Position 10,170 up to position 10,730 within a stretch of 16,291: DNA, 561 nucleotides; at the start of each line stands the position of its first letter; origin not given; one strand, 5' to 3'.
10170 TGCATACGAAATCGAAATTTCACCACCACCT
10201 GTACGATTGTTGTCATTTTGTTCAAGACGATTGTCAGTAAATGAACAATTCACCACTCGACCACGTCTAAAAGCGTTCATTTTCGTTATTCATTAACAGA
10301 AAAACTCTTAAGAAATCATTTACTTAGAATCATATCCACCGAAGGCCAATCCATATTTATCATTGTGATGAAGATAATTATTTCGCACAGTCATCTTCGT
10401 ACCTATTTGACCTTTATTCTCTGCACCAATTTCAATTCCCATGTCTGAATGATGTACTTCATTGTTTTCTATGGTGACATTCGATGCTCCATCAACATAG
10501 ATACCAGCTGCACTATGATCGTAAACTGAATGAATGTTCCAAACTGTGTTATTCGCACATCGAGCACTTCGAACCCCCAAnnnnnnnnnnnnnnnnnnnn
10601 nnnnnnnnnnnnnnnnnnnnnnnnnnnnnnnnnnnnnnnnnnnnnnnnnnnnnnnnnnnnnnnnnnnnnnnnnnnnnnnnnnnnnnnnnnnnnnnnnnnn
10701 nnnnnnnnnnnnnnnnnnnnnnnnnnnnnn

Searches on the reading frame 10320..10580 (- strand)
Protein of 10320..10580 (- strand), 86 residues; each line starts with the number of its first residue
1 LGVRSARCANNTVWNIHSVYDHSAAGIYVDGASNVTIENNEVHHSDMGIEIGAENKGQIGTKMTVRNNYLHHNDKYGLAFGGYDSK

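Call 3: search_protein_families(library=pfam, proteins=[window:10320-10580:-], max_evalue=0.01)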
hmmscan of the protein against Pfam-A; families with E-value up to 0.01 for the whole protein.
window:10320-10580:- (86 aa): 2 families
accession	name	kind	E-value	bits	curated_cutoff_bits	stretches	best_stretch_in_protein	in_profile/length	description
PF13229.12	Beta_helix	-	1.5e-10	41.4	25.9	1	9-82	14-76/158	Right handed beta helix region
PF05048.19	NosD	-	3.9e-06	26.9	23.6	1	9-78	47-108/212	Periplasmic copper-binding protein (NosD)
